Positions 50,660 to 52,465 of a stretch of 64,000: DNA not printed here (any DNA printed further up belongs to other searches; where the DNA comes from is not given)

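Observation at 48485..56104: Polyglucan locus in which a GH57 branching enzyme is operonic with two unassigned phosphoesterases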

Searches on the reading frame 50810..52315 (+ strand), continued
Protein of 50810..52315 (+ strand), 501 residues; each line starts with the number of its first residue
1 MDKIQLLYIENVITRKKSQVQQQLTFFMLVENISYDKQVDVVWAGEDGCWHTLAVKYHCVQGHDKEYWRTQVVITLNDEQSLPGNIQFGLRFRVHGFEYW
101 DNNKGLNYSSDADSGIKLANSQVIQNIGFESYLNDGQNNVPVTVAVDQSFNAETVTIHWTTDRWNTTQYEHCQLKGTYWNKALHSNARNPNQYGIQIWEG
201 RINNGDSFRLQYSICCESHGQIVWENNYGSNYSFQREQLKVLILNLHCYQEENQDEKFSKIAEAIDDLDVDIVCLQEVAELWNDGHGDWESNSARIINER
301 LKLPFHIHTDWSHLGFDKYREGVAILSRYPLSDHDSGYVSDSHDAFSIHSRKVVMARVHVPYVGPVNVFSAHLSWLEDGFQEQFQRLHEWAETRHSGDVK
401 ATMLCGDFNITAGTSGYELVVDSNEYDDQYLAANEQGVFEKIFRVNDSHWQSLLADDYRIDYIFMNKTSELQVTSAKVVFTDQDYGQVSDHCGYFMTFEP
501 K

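Call 49: list_cluster_members(proteins=[P0241, P0242, P0243, P0244, P0245, P0246, P0247, P0249, P0251, P0256])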
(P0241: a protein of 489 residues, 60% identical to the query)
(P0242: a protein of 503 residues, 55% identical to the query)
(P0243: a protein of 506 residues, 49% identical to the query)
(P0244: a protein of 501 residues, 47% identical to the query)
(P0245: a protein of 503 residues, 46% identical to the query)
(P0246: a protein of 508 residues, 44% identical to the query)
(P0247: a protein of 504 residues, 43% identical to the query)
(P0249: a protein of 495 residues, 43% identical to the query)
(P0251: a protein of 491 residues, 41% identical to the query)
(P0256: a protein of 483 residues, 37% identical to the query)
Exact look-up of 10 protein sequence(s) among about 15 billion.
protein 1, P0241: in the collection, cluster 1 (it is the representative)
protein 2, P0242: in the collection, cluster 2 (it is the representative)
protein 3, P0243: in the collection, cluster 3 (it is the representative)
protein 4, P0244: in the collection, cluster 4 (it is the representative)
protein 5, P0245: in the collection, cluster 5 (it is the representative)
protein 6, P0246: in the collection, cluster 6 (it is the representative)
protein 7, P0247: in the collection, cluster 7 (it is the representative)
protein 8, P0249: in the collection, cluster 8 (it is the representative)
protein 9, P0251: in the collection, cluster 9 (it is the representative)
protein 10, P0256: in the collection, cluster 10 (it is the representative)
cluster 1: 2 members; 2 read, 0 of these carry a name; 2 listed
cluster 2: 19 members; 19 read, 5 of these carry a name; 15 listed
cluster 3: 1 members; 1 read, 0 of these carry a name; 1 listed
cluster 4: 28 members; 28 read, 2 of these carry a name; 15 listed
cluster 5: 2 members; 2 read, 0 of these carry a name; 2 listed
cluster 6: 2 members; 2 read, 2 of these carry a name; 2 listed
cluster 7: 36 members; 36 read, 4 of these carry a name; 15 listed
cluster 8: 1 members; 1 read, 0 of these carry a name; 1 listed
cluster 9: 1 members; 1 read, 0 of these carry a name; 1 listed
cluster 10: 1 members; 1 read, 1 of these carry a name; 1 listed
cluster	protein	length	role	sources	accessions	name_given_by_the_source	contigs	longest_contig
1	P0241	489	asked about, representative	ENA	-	-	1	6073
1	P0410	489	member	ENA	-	-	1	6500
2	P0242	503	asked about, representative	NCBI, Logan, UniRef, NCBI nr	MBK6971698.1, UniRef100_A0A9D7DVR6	MAG: endonuclease/exonuclease/phosphatase family protein [Sterolibacteriaceae bacterium] | Endonuclease/exonuclease/phosphatase family protein n=1 Tax=Candidatus Methylophosphatis ... | endonuclease/exonuclease/phosphatase family protein [Candidatus Methylophosphatis ...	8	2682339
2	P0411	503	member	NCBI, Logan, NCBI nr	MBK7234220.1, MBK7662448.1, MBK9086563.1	MAG: endonuclease/exonuclease/phosphatase family protein [Sterolibacteriaceae bacterium] | endonuclease/exonuclease/phosphatase family protein [Sterolibacteriaceae bacterium]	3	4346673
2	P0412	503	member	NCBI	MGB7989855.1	MAG: endonuclease/exonuclease/phosphatase family protein [Candidatus Methylophosphatis ...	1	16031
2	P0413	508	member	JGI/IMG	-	maltose 6'-phosphate phosphatase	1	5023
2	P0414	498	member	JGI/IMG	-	maltose 6'-phosphate phosphatase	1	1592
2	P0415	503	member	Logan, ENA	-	-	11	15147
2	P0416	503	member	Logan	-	-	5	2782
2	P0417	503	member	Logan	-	-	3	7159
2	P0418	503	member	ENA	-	-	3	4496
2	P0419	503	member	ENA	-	-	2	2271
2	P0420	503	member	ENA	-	-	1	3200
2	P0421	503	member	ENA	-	-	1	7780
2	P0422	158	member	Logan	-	-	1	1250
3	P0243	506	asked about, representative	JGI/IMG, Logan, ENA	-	-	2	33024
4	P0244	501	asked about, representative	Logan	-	-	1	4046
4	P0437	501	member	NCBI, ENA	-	-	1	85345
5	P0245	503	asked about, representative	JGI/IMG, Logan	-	-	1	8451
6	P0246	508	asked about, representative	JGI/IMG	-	maltose 6'-phosphate phosphatase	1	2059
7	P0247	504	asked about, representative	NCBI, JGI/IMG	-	maltose 6'-phosphate phosphatase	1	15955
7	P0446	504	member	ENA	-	-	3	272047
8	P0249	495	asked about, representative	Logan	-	-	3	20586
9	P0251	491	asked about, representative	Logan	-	-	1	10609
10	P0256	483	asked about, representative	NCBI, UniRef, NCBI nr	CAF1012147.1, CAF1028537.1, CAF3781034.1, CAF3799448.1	unnamed protein product [Didymodactylos carnosus] | CBM21 domain-containing protein n=1 Tax=Didymodactylos carnosus TaxID=1234261 ...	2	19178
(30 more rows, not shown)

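Call 51: find_encoding_contigs(protein=P0411, flank=10000, max_places=2)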
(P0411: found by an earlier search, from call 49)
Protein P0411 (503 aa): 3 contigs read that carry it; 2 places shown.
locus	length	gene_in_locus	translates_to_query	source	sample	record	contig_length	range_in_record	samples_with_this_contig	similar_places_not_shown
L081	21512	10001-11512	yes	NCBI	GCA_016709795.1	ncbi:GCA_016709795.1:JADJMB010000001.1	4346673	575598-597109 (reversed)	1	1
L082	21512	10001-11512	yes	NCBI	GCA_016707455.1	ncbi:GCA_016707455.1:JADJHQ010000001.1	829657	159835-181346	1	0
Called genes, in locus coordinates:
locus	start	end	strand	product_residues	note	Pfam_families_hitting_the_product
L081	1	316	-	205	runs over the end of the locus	PF01725:Ham1p_like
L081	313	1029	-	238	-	PF01138:RNase_PH, PF03725:RNase_PH_C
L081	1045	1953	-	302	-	PF13672:PP2C_2, PF07228:SpoIIE (faint)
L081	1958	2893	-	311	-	PF00069:Pkinase, PF07714:PK_Tyr_Ser-Thr, PF03109:ABC1 (weak)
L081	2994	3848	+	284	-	PF03755:YicC-like_N, PF08340:YicC-like_C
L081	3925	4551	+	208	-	PF00625:Guanylate_kin, PF13671:AAA_33 (weak)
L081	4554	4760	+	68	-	PF01192:RNA_pol_Rpb6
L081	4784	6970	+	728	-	PF01966:HD, PF13328:HD_4, PF04607:RelA_SpoT, PF02824:TGS, PF28438:RelA_RIS, PF01842:ACT (weak), PF13291:ACT_4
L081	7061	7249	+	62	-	PF11943:DUF3460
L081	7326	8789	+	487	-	PF00929:RNase_T, PF27096:UvrC_M, PF27115:Cho_C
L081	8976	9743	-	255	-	PF05116:S6PP, PF08282:Hydrolase_3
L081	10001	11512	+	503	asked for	PF03370:CBM_21, PF03372:Exo_endo_phos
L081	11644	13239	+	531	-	PF13091:PLDc_2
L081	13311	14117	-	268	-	PF00294:PfkB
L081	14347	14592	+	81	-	-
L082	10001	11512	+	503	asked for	PF03370:CBM_21, PF03372:Exo_endo_phos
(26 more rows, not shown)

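Call 52: find_encoding_contigs(protein=P0446, flank=10000, max_places=2)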
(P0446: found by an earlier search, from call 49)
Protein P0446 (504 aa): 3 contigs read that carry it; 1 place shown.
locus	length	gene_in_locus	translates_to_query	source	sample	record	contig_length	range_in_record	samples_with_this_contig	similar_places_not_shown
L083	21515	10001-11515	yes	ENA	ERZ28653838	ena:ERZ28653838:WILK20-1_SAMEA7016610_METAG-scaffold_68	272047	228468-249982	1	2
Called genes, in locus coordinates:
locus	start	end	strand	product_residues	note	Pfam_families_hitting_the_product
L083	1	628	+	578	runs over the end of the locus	PF00501:AMP-binding, PF13193:AMP-binding_C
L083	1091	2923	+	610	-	-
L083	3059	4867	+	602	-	PF08439:Peptidase_M3_N, PF01432:Peptidase_M3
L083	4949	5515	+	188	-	PF00929:RNase_T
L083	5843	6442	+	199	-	PF07589:PEP_exosort_dom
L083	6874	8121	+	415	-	PF00005:ABC_tran, PF13304:AAA_21 (faint), PF08402:TOBE_2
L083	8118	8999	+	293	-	PF00528:BPD_transp_1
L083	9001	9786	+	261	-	PF00528:BPD_transp_1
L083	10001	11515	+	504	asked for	PF03372:Exo_endo_phos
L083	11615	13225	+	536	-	PF13091:PLDc_2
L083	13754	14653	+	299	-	-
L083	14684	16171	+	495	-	PF01594:AI-2E_transport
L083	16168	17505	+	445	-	PF03631:Virul_fac_BrkB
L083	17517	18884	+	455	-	PF28597:T2SSF_N, PF00482:T2SSF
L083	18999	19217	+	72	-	PF01106:NifU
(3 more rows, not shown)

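Call 53: find_encoding_contigs(protein=P0243, flank=10000, max_places=1)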
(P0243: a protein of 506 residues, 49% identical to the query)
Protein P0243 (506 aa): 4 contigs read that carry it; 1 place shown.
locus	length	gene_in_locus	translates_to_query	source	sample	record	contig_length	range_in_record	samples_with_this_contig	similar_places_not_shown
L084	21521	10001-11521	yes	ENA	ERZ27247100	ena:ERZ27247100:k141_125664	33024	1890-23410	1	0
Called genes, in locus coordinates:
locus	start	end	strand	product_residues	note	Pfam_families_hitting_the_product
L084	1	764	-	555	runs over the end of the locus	PF00990:GGDEF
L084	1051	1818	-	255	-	-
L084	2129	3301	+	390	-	PF00072:Response_reg, PF14559:TPR_19 (weak), PF25063:ARM_TT21_C (weak), PF00515:TPR_1 (weak), PF07719:TPR_2 (weak), PF13424:TPR_12, PF13414:TPR_11 (weak), PF13432:TPR_16, +12 more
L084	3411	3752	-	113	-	-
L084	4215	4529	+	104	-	PF00313:CSD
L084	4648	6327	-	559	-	PF00496:SBP_bac_5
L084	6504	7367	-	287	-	PF01887:SAM_HAT_N, PF20257:SAM_HAT_C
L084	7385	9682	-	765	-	PF02743:dCache_1, PF00672:HAMP, PF08448:PAS_4 (weak), PF00512:HisKA, PF02518:HATPase_c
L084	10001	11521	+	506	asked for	PF03370:CBM_21, PF03372:Exo_endo_phos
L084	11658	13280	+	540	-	PF13091:PLDc_2, PF00614:PLDc (faint), PF13091:PLDc_2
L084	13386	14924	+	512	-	PF00221:Lyase_aromatic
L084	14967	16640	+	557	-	PF00496:SBP_bac_5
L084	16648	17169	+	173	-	PF08843:AbiEii (faint)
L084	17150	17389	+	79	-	-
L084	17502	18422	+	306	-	PF19300:BPD_transp_1_N, PF00528:BPD_transp_1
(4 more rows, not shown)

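Call 54: find_encoding_contigs(protein=P0437, flank=10000, max_places=1)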
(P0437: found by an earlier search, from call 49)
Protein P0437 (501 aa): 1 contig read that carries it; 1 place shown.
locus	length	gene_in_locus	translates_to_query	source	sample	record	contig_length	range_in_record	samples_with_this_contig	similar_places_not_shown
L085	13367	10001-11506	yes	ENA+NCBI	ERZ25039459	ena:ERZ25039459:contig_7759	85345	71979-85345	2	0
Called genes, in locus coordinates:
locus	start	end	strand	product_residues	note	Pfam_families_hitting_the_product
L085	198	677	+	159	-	PF00111:Fer2, PF13085:Fer2_3 (weak), PF01799:Fer2_2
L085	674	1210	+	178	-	PF20256:MoCoBD_2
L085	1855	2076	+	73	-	PF02738:MoCoBD_1 (weak)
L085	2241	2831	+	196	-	PF20256:MoCoBD_2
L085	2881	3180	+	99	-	PF02625:XdhC_CoxI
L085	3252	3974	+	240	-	PF13478:XdhC_C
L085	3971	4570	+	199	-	PF01128:IspD (weak), PF12804:NTP_transf_3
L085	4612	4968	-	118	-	-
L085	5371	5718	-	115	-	-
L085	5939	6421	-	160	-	PF00722:Glyco_hydro_16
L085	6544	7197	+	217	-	PF13338:AbiEi_4 (faint)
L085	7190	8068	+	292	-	PF08843:AbiEii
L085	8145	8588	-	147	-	-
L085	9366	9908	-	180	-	-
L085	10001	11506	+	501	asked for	PF03370:CBM_21, PF03372:Exo_endo_phos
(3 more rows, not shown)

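Call 55: find_encoding_contigs(protein=P0249, flank=10000, max_places=1)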
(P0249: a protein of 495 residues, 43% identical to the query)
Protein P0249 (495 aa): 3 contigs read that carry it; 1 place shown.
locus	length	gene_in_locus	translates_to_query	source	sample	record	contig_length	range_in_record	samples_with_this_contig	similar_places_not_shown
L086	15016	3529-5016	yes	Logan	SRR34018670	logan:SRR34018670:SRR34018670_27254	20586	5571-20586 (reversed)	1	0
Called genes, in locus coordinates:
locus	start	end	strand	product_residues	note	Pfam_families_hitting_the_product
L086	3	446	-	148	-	?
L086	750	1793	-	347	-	PF02445:NadA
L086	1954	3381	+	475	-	PF12708:Pect-lyase_RHGA_epim (faint), PF00295:Glyco_hydro_28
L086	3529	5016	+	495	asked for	PF03370:CBM_21 (weak), PF03372:Exo_endo_phos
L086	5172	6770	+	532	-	PF13091:PLDc_2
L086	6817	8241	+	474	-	PF02900:LigB, PF01871:AMMECR1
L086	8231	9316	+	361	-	PF04055:Radical_SAM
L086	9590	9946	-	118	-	-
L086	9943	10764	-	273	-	PF00406:ADK, PF13207:AAA_17, PF05191:ADK_lid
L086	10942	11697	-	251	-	PF18205:VPDSG-CTERM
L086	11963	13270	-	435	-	PF02310:B12-binding, PF04055:Radical_SAM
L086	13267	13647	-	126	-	-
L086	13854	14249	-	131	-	PF02656:DUF202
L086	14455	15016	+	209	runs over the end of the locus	PF13505:OMP_b-brl (weak)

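Call 65: search_protein_families(library=padloc, proteins=[window:50810-52315:+], max_evalue=0.01)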
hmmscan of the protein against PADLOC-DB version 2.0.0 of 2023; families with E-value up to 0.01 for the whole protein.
window:50810-52315:+ (501 aa): 0 families

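Call 67: find_encoding_contigs(protein=P0302, flank=8000, max_places=1)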
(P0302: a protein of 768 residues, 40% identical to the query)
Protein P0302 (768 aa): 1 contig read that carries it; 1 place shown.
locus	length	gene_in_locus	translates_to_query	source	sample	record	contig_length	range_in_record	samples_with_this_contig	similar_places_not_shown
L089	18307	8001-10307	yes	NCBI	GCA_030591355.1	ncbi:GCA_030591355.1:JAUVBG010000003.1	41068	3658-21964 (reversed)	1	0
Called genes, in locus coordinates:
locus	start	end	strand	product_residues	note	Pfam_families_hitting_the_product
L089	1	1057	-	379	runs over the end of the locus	PF00266:Aminotran_5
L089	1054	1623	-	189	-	PF02775:TPP_enzyme_C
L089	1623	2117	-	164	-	PF02776:TPP_enzyme_N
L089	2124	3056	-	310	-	PF13714:PEP_mutase, PF00463:ICL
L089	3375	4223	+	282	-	-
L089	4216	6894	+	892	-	PF01326:PPDK_N, PF27448:Rph_4th, PF00391:PEP-utilizers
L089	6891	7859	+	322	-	PF01040:UbiA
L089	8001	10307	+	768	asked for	PF01344:Kelch_1 (faint), PF03370:CBM_21, PF24681:Kelch_KLHDC2_KLHL20_DRC7 (weak), PF07646:Kelch_2 (faint), PF03372:Exo_endo_phos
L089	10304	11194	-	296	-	-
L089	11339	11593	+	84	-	-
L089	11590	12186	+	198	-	PF06080:DUF938, PF13649:Methyltransf_25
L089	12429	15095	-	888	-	PF13847:Methyltransf_31 (weak)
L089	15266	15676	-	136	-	PF13279:4HBT_2, PF03061:4HBT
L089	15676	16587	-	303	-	PF13424:TPR_12 (faint)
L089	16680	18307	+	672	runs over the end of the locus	PF00069:Pkinase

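Call 68: find_encoding_contigs(protein=P0266, flank=8000, max_places=1)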
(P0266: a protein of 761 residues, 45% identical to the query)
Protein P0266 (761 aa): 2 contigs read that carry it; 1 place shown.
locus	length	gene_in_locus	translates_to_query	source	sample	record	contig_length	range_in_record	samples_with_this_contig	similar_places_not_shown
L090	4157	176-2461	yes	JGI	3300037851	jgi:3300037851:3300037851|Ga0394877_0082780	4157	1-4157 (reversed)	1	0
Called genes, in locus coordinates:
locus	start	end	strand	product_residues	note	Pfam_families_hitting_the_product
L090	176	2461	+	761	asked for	PF03423:CBM_25 (faint), PF26120:CBM_1st_SusF (faint), PF03372:Exo_endo_phos, PF22058:X25_BaPul_like (faint)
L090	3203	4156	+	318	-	?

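Call 69: find_encoding_contigs(protein=P0391, flank=8000, max_places=1)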
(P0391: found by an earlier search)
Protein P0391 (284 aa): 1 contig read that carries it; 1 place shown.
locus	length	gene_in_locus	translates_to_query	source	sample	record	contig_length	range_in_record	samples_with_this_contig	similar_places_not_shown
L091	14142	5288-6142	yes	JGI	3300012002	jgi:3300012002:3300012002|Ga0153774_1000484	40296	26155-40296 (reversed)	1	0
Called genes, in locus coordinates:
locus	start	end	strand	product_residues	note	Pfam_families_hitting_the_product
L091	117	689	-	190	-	PF01558:POR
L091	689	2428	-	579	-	PF01855:POR_N, PF12837:Fer4_6 (faint), PF02775:TPP_enzyme_C, PF12797:Fer4_2 (faint), PF00037:Fer4 (weak)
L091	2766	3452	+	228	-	PF02589:LUD_dom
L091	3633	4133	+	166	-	PF01625:PMSR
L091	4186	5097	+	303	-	PF00924:MS_channel_2nd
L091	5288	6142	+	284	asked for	PF03372:Exo_endo_phos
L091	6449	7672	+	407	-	PF00989:PAS (weak), PF08448:PAS_4, PF13426:PAS_9, PF00990:GGDEF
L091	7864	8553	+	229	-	PF07486:Hydrolase_2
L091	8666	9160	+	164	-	PF12822:ECF_trnsprt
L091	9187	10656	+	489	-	PF20154:LNT_N, PF00795:CN_hydrolase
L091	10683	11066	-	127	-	-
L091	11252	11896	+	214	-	PF04263:TPK_catalytic, PF04265:TPK_B1_binding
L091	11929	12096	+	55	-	-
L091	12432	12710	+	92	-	-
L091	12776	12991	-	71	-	PF00269:SASP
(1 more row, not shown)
